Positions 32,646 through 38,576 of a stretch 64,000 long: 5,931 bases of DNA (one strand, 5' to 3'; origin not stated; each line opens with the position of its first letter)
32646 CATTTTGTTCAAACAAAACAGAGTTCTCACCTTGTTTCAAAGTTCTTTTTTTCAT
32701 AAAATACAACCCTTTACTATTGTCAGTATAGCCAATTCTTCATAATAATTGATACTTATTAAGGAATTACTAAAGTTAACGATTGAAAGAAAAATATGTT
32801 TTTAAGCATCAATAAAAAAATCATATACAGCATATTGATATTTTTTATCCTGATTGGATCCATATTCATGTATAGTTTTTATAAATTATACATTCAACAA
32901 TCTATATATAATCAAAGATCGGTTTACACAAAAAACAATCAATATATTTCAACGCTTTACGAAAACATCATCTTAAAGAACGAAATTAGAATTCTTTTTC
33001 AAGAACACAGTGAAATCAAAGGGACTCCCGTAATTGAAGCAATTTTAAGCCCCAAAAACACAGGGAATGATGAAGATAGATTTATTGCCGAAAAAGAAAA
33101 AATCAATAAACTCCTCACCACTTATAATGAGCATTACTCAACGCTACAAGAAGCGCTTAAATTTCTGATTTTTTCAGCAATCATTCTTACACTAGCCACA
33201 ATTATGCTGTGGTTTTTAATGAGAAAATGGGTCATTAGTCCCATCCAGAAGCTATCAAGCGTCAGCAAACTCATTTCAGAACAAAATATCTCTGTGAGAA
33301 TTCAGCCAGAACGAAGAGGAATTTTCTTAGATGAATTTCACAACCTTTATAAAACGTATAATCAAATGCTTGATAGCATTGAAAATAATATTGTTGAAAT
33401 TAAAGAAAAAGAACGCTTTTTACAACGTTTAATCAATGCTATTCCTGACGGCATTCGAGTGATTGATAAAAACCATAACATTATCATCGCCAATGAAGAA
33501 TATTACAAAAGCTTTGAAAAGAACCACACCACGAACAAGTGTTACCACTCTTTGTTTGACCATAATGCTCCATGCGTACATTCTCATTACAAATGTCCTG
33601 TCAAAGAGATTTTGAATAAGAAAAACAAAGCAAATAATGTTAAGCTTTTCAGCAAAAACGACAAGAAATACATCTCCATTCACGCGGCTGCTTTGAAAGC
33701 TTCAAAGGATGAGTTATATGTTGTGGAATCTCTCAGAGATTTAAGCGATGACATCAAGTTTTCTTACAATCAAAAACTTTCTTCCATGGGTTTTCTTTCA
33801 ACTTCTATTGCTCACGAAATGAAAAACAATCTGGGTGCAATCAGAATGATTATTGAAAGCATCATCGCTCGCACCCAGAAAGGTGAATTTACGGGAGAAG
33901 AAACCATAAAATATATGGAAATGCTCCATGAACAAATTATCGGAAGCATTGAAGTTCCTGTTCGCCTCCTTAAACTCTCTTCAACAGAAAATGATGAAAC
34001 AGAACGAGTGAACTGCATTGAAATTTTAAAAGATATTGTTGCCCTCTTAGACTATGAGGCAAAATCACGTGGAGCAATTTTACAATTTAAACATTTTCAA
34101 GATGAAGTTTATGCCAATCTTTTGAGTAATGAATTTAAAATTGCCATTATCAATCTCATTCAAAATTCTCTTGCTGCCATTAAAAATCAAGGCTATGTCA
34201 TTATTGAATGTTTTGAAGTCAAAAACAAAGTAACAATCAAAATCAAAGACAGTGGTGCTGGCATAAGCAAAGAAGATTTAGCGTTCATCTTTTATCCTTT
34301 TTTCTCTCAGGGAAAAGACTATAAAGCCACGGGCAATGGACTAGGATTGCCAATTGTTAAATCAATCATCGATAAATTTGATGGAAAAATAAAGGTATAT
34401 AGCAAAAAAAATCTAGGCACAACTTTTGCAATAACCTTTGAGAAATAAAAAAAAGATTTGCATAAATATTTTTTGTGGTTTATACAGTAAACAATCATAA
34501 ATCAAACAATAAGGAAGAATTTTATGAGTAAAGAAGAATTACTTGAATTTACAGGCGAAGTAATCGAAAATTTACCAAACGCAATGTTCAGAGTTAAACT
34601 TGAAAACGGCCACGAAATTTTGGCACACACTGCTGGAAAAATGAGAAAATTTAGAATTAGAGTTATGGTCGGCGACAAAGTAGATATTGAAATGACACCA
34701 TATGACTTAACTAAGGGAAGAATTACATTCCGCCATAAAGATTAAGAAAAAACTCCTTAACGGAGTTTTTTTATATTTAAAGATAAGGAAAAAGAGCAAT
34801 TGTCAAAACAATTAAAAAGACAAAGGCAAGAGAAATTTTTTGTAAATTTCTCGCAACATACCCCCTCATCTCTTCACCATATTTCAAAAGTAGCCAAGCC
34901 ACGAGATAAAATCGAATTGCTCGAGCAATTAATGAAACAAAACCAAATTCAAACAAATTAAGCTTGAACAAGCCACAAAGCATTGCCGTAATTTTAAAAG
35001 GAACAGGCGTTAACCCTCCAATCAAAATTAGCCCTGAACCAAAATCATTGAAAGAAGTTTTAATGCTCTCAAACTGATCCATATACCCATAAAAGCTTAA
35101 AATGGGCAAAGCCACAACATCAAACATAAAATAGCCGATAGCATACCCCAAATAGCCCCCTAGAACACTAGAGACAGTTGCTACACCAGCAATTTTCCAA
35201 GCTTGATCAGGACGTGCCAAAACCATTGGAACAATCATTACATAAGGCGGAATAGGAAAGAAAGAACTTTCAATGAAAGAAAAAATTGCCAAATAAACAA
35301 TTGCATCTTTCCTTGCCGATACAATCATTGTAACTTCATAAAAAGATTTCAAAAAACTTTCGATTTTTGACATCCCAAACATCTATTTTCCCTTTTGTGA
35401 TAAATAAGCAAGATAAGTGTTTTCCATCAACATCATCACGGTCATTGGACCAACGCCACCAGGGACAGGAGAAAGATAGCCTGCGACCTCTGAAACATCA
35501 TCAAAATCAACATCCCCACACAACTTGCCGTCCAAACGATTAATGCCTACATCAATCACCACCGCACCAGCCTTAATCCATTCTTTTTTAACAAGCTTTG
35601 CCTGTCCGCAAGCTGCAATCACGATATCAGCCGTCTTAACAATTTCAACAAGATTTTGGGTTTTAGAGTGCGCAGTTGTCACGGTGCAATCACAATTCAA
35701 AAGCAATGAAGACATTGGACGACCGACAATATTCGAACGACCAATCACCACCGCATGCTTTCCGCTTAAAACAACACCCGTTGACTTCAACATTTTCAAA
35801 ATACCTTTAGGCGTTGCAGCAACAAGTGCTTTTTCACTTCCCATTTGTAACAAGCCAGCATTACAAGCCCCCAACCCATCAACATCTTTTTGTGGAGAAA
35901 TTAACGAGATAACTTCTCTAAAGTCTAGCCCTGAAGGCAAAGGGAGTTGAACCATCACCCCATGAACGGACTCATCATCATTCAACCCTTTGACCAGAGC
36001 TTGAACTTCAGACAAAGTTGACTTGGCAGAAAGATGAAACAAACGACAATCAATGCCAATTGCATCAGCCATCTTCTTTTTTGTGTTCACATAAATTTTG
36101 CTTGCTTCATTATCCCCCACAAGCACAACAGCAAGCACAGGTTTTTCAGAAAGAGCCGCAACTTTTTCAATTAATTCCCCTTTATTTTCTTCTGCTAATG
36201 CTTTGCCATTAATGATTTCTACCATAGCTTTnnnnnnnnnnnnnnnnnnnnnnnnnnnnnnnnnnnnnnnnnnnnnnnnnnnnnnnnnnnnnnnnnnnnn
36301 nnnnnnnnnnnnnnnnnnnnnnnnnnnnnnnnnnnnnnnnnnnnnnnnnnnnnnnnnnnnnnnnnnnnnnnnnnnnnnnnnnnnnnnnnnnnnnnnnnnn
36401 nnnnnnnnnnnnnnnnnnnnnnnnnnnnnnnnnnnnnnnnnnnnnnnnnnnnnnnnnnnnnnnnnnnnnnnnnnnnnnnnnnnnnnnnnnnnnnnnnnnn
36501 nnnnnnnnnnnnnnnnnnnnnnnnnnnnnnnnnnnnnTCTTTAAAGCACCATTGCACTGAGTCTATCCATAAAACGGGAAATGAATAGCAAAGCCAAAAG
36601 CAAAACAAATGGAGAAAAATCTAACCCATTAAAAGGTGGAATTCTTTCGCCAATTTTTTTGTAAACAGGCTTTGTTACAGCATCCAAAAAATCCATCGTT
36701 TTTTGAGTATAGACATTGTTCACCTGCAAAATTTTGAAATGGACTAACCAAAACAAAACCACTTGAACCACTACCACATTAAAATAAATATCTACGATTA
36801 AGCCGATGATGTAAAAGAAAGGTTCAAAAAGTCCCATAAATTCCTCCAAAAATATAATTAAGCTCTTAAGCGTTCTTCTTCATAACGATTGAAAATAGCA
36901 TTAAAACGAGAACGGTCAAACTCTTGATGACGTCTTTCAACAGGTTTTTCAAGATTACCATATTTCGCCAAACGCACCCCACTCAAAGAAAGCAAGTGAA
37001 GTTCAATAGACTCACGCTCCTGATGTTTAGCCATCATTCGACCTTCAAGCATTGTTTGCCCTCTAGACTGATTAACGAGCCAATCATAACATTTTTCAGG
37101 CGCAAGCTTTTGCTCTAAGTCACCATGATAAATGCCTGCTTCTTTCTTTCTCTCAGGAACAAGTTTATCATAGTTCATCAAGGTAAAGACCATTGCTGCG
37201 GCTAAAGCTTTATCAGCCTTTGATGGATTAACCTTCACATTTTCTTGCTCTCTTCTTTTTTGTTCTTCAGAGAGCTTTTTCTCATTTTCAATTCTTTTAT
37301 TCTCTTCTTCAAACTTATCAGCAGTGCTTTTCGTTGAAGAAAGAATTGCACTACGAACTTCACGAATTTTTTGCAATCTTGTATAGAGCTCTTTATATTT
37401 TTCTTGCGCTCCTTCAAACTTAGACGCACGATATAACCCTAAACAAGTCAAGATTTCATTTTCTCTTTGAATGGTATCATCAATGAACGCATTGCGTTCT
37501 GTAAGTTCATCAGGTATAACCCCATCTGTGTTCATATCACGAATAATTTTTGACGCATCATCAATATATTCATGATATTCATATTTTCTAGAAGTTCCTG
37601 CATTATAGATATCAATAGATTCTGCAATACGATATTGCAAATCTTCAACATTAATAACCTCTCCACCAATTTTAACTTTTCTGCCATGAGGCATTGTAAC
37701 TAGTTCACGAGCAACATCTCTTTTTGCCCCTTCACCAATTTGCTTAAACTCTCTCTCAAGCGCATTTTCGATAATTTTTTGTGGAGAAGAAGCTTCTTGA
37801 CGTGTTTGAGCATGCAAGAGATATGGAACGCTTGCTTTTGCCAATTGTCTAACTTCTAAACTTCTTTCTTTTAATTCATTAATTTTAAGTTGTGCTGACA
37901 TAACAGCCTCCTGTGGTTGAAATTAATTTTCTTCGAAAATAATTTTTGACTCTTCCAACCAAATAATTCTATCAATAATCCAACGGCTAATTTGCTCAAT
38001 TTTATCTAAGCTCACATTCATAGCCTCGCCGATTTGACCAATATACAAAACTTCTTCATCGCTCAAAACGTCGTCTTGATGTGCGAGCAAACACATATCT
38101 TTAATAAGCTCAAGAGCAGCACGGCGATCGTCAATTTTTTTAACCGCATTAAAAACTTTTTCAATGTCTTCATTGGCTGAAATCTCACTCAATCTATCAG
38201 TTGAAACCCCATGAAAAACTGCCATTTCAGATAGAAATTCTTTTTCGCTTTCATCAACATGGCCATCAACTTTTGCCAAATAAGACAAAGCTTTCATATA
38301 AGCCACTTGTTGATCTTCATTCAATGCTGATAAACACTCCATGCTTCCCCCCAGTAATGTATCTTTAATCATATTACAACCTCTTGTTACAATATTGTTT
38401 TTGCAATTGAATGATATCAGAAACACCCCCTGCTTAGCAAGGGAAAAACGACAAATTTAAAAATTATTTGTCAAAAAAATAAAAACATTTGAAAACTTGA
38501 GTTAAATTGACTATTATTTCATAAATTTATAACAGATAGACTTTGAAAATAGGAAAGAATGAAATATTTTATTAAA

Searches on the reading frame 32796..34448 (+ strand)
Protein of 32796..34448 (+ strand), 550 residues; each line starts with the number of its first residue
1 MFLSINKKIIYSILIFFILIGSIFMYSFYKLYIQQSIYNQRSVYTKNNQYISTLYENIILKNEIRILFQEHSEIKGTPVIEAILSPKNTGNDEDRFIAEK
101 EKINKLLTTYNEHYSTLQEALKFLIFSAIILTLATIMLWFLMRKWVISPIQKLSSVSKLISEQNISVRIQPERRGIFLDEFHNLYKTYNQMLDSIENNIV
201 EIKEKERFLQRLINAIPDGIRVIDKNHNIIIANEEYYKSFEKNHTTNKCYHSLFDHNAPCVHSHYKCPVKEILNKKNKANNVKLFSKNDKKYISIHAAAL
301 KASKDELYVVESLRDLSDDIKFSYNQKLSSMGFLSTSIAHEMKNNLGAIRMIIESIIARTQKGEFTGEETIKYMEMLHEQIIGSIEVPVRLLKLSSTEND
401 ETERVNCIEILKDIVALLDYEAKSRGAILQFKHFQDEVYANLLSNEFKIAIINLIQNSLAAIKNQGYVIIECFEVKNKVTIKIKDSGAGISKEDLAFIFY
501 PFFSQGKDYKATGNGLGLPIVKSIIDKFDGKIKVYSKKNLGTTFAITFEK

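Call 67: search_protein_families(library=pfam, proteins=[window:32796-34448:+], max_evalue=0.001)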
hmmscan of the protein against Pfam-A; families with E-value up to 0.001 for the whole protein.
window:32796-34448:+ (550 aa): 4 families
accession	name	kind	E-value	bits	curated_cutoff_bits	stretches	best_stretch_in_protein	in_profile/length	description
PF02518.31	HATPase_c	-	1.7e-19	70.7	26.4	1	448-548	7-107/111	Histidine kinase-, DNA gyrase B-, and HSP90-like ATPase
PF13589.12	HATPase_c_3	-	0.00024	21.6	25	1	447-498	3-53/137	Histidine kinase-, DNA gyrase B-, and HSP90-like ATPase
PF00672.30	HAMP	-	0.00031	21.5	25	1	141-196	1-52/53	HAMP domain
PF14501.12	HATPase_c_5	-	0.00053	20.3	22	1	449-538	8-92/102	GHKL domain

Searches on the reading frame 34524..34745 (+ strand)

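Call 67: search_protein_families(library=pfam, proteins=[window:34524-34745:+], max_evalue=0.001)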
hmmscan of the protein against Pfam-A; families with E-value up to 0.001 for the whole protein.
window:34524-34745:+ (73 aa): 2 families
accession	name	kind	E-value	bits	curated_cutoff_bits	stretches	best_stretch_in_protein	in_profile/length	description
PF01176.25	eIF-1a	-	2.5e-25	88.3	30.2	1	8-70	2-64/64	Translation initiation factor 1A / IF-1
PF16745.11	RsgA_N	-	0.0002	21.5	27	1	12-57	3-46/54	RsgA N-terminal domain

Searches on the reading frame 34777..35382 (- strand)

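Call 67: search_protein_families(library=pfam, proteins=[window:34777-35382:-], max_evalue=0.001)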
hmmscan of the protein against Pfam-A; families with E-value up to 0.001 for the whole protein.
window:34777-35382:- (201 aa): 1 family
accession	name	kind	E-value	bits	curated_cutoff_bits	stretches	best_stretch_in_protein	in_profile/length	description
PF09335.16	VTT_dom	-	2.6e-08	34.8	33.9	1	47-162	6-118/123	VTT domain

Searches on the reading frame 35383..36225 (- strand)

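Call 67: search_protein_families(library=pfam, proteins=[window:35383-36225:-], max_evalue=0.001)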
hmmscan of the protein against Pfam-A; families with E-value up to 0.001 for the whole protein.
window:35383-36225:- (280 aa): 2 families
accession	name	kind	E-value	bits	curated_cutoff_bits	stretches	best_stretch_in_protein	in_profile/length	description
PF02882.25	THF_DHG_CYH_C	-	9.6e-65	217.2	27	1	121-275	3-157/160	Tetrahydrofolate dehydrogenase/cyclohydrolase, NAD(P)-binding domain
PF00763.28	THF_DHG_CYH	-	1.5e-34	119.2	32.8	1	5-116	1-115/115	Tetrahydrofolate dehydrogenase/cyclohydrolase, catalytic domain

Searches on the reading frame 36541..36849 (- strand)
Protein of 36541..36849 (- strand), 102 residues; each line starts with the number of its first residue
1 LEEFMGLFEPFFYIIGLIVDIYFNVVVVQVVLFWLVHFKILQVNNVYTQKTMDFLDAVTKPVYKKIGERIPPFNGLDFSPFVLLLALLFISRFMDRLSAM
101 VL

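Call 67: search_protein_families(library=pfam, proteins=[window:36541-36849:-], max_evalue=0.001)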
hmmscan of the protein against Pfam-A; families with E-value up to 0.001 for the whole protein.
window:36541-36849:- (102 aa): 1 family
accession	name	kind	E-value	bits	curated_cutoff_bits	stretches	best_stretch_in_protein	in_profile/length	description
PF02325.22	YGGT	-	1.1e-11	45.4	27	1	17-93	2-69/70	YGGT family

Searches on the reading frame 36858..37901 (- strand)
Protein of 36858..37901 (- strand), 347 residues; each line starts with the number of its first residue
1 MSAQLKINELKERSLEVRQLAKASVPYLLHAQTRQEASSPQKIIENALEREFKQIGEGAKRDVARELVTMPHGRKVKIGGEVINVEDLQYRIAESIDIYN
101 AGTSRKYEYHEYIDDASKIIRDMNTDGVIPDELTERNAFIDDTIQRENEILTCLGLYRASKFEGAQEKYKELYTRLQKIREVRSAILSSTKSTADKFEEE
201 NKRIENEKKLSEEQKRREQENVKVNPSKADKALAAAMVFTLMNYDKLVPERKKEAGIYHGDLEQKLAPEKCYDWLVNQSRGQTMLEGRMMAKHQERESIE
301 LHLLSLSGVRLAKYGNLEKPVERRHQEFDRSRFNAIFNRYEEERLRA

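Call 67: search_protein_families(library=pfam, proteins=[window:36858-37901:-], max_evalue=0.001)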
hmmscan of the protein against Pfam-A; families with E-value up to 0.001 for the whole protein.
window:36858-37901:- (347 aa): 1 family
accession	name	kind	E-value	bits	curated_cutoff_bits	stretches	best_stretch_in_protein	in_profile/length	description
PF25464.1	DUF7900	-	0.00076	20.5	27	1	165-235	13-84/97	Domain of unknown function (DUF7900)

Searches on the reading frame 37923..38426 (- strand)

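Call 67: search_protein_families(library=pfam, proteins=[window:37923-38426:-], max_evalue=0.001)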
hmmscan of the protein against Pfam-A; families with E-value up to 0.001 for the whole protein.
window:37923-38426:- (167 aa): 2 families
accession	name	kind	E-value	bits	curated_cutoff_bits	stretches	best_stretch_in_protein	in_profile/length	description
PF05099.18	TerB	-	5.7e-08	33.5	24.4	1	34-79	68-113/118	Tellurite resistance protein TerB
PF04391.17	DUF533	-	0.00096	19.2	29.6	0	35-70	65-100/178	Protein of unknown function (DUF533)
